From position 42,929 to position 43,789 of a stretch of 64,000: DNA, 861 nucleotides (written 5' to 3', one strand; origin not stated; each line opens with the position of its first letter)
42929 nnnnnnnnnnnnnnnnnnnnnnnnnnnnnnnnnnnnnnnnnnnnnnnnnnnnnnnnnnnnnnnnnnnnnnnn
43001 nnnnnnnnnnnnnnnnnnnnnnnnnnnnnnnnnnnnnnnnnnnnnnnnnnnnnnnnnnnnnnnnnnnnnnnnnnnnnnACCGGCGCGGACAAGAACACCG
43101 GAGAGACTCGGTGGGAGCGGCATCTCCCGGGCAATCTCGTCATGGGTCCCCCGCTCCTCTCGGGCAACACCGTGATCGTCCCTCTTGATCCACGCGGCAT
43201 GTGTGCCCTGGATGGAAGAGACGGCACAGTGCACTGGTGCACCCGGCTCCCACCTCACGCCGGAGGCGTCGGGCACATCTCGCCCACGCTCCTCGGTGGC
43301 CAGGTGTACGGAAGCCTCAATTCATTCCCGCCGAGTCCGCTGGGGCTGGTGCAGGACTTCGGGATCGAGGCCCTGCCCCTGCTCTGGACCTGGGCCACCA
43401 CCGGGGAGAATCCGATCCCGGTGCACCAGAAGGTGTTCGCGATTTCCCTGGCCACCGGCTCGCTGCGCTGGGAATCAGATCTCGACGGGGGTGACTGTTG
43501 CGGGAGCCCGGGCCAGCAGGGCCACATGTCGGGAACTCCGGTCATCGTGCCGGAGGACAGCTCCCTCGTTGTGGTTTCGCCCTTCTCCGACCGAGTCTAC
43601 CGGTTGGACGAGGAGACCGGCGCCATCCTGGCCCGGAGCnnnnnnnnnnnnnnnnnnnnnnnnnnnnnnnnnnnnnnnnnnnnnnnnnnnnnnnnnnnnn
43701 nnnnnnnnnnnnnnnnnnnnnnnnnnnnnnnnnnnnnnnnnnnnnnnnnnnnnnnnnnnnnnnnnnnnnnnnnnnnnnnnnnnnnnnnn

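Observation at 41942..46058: Two tandem paralogs of an uncharacterised membrane-anchored PQQ-like propeller protein with a conserved vicinal Cys-Cys, downstream of the lyase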

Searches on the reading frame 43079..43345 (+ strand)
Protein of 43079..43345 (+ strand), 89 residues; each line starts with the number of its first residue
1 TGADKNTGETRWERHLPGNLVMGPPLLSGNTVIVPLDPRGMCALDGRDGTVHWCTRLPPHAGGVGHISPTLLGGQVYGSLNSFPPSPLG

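Call 79: search_solved_structures(query=window:43079-43345:+, max_evalue=10, show_alignments=5)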
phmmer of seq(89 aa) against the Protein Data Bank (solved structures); distinct sequences matched with E-value up to 10: 28.
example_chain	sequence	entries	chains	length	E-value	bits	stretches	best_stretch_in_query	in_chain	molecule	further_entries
2yh3_A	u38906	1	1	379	1.6e-06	31.2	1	6-79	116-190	LIPOPROTEIN YFGL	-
4hdj_A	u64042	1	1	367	2.5e-06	30.6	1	3-54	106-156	Outer membrane protein assembly factor BamB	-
9pxg_B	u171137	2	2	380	3.1e-06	30.3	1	3-54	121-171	Outer membrane protein assembly factor BamB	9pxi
7nri_B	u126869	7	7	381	4.9e-06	29.6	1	6-79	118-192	Outer membrane protein assembly factor BamB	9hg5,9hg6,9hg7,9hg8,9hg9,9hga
7cqy_A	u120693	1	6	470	5.4e-06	29.5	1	5-34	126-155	Tetrathionate hydrolase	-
5ayw_B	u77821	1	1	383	5.9e-06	29.4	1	6-79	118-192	Outer membrane protein assembly factor BamB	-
6lyq_B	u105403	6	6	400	5.9e-06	29.4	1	6-79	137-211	Outer membrane protein assembly factor BamB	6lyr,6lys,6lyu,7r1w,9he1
8adg_B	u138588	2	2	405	7.3e-06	29.1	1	6-79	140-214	Outer membrane protein assembly factor BamB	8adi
3q54_A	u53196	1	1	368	8.7e-06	28.8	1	6-79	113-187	Outer membrane assembly lipoprotein YfgL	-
5ljo_B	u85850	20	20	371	9.2e-06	28.8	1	6-79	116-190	Outer membrane protein assembly factor BamB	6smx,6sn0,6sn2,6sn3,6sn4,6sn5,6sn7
8spr_B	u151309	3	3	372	9.3e-06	28.7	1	6-79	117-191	Outer membrane protein assembly factor BamB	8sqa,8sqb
28jl_B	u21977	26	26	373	9.5e-06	28.7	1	6-79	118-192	Outer membrane protein assembly factor BamB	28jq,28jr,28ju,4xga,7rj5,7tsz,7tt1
3q7m_A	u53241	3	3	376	9.7e-06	28.7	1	6-79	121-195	Lipoprotein yfgL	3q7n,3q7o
6l8a_A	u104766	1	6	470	9.7e-06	28.7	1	5-34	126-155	Tetrathionate hydrolase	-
3prw_A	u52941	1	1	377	9.7e-06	28.7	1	6-79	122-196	Lipoprotein yfgL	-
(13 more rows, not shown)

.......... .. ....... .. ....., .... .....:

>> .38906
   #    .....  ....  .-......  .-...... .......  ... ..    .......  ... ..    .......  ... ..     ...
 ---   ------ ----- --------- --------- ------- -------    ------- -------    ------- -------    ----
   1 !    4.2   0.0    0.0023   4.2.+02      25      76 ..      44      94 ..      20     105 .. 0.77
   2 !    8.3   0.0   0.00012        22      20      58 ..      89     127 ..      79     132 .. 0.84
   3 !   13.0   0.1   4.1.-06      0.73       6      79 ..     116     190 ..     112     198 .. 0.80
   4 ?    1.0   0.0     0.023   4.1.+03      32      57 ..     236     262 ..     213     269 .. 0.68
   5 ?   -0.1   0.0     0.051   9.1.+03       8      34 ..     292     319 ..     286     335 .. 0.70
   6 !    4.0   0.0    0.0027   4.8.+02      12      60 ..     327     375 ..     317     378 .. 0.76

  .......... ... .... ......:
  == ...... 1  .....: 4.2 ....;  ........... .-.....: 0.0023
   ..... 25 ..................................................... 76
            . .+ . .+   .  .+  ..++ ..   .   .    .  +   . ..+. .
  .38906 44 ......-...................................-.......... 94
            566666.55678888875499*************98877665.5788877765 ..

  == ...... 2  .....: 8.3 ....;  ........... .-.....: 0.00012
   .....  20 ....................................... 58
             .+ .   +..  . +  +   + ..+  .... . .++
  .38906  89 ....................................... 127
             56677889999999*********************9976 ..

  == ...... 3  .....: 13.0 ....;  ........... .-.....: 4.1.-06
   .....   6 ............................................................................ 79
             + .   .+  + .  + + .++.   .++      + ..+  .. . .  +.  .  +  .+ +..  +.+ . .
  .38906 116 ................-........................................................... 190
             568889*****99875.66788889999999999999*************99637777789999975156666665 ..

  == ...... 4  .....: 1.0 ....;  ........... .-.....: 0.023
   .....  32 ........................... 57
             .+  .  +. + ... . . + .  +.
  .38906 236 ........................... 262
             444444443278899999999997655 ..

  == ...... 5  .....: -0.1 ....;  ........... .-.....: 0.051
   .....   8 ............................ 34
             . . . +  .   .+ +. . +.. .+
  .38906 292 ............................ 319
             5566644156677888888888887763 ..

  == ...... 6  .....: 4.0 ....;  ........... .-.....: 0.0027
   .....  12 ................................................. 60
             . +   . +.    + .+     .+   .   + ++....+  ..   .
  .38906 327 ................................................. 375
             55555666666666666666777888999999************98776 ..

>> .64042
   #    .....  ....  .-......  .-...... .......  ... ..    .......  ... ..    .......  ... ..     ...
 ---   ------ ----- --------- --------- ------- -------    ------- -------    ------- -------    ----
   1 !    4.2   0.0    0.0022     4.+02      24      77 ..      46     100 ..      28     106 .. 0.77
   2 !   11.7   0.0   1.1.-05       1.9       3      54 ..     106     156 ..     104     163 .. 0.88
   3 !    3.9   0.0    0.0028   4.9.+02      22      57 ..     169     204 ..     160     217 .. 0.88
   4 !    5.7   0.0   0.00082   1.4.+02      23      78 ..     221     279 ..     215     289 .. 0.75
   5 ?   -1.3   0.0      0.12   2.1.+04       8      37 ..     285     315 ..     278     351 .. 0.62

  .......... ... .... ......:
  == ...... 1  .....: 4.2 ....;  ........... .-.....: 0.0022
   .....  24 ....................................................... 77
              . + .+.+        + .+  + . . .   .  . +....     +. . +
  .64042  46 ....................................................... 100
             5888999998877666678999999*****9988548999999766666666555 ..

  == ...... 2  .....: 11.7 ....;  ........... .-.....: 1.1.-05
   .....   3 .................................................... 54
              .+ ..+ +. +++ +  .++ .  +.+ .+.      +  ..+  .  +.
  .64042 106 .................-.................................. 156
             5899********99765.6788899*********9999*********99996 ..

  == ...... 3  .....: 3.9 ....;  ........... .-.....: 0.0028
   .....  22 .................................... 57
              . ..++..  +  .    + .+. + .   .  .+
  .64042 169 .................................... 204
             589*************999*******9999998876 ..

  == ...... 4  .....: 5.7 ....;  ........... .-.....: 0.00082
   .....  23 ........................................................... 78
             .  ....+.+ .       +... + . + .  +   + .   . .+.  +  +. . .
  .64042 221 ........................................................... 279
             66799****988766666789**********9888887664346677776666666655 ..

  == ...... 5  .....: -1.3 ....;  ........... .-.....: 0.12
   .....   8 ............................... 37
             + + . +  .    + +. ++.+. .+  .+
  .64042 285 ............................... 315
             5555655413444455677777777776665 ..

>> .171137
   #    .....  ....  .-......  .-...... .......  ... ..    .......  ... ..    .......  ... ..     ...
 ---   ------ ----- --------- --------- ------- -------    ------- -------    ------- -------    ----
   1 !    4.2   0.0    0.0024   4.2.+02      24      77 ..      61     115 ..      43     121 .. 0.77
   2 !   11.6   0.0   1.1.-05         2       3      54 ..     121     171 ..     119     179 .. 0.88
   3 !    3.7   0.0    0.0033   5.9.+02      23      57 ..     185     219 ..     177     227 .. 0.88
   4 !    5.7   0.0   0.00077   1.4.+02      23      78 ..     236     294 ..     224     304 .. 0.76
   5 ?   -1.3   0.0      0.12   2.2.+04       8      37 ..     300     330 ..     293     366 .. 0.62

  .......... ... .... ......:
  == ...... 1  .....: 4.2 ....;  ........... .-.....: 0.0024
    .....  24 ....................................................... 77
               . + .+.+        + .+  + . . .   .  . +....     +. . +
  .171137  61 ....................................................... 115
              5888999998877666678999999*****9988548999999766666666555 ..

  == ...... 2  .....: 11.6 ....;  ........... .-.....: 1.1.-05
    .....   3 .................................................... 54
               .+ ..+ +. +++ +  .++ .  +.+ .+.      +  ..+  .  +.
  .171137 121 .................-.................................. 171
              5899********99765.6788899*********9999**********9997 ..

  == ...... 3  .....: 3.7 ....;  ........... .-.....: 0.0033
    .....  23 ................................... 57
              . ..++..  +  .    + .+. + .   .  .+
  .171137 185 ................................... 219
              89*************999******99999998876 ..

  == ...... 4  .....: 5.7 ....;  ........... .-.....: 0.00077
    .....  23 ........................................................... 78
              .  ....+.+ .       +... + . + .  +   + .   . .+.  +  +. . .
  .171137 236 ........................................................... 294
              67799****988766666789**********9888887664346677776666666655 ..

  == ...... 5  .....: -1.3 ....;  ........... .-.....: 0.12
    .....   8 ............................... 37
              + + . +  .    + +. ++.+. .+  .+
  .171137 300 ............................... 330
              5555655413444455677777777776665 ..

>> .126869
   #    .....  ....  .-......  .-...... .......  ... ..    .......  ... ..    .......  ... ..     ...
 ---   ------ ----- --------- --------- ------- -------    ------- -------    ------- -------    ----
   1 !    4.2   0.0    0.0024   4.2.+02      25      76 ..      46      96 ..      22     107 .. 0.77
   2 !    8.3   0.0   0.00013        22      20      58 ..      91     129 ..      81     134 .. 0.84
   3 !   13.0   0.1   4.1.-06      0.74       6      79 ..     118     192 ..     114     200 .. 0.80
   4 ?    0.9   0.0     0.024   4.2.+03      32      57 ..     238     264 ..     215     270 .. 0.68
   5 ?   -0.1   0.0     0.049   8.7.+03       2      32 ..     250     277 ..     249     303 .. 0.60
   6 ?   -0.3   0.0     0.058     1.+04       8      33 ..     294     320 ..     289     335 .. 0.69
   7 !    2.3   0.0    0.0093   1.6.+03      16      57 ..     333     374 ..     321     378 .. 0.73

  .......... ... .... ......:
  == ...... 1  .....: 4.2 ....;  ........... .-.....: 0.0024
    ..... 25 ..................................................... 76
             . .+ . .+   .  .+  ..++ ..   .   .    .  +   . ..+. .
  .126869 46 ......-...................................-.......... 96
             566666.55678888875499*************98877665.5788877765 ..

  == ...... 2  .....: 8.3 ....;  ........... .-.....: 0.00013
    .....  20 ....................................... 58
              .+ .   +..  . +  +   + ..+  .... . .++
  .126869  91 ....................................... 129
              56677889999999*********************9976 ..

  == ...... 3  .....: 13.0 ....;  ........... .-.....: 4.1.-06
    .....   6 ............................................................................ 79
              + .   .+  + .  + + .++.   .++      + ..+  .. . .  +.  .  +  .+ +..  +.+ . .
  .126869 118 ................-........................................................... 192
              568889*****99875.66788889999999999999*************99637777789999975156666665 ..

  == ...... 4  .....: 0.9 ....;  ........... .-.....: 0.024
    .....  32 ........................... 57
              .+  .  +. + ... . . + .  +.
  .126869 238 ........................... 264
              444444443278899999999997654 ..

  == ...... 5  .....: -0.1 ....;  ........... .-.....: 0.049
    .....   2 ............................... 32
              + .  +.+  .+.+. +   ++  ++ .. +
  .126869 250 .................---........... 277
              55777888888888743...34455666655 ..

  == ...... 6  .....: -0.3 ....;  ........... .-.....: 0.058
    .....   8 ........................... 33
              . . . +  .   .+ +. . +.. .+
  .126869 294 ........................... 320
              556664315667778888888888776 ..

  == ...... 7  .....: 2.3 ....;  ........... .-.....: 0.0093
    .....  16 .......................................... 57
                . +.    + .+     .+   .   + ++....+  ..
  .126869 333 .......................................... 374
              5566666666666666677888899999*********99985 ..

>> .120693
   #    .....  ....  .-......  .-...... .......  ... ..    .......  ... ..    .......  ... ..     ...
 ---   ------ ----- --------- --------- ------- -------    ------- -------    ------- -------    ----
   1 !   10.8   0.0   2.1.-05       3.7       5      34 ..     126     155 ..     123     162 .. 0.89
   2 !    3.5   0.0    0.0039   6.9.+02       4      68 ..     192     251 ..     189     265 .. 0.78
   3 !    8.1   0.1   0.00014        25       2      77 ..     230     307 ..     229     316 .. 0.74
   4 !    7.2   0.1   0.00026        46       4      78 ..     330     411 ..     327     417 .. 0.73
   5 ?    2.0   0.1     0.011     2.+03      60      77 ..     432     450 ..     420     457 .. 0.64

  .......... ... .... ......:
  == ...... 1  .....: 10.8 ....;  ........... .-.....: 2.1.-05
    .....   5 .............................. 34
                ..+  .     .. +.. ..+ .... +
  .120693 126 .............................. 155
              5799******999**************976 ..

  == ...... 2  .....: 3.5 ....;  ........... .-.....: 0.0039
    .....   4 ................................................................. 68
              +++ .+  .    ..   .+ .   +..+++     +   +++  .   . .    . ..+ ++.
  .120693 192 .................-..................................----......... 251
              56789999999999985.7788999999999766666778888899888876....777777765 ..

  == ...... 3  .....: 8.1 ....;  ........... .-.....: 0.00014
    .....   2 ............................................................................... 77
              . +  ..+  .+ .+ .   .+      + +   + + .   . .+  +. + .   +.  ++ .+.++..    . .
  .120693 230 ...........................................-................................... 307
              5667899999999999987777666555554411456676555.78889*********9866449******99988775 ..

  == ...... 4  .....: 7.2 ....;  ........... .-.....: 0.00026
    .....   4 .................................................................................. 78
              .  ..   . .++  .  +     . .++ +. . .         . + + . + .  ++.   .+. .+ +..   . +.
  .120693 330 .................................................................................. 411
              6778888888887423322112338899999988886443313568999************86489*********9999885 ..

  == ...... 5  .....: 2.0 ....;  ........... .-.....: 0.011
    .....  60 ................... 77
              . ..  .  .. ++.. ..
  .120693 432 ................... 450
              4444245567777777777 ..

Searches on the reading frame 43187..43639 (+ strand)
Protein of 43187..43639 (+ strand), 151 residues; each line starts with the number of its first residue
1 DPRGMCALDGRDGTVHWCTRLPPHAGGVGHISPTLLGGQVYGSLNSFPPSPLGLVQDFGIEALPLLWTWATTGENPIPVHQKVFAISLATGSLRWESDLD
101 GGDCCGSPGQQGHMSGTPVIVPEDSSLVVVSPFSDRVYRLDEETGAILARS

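Call 70: search_solved_structures(query=window:43187-43639:+, max_evalue=10, show_alignments=4)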
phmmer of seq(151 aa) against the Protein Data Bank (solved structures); distinct sequences matched with E-value up to 10: 3.
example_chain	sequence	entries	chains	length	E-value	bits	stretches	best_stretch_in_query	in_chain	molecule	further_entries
7uol_D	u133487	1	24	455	0.091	15.8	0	97-136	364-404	Dihydrolipoyllysine-residue succinyltransferase component of 2-oxoglutarate dehydrogenase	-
8x02_A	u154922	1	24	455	0.23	14.4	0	97-136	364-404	Dihydrolipoyllysine-residue succinyltransferase component of 2-oxoglutarate dehydrogenase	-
5ktl_A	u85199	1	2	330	0.56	13.2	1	25-94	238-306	4-hydroxy-tetrahydrodipicolinate synthase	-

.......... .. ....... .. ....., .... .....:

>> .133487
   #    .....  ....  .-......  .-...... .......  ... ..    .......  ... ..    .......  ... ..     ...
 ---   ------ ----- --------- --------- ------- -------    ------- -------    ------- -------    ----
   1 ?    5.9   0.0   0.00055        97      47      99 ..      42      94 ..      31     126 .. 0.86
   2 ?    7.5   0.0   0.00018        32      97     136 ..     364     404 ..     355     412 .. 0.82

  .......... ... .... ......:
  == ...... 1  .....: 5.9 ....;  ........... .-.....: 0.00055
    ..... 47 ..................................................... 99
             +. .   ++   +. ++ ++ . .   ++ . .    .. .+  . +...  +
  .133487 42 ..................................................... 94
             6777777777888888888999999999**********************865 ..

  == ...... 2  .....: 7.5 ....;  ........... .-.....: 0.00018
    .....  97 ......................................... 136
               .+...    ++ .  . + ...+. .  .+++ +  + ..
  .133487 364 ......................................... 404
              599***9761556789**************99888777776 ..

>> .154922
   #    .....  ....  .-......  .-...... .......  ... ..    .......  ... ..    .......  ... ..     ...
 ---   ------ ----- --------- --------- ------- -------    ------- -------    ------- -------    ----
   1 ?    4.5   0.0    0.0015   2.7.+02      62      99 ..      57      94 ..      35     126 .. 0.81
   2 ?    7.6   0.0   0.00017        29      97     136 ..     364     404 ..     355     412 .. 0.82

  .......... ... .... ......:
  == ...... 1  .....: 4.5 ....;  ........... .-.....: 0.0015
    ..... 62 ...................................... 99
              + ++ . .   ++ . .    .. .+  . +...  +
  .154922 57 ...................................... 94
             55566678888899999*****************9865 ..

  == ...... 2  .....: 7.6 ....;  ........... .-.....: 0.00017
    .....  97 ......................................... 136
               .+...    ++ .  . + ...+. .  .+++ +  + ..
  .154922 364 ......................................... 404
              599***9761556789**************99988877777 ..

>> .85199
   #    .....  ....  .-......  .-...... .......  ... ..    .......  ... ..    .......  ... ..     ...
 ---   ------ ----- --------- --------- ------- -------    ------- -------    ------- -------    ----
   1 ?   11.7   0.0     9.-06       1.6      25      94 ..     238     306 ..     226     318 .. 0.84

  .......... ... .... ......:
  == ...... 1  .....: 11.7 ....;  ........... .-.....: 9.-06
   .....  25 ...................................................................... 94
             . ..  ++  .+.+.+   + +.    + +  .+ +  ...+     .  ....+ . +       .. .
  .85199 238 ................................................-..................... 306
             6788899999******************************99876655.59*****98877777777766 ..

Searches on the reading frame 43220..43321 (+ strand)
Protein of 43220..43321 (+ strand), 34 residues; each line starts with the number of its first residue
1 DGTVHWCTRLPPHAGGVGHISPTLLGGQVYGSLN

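Call 80: search_solved_structures(query=window:43220-43321:+, max_evalue=10, show_alignments=5)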
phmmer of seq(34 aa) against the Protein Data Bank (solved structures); distinct sequences matched with E-value up to 10: 0.
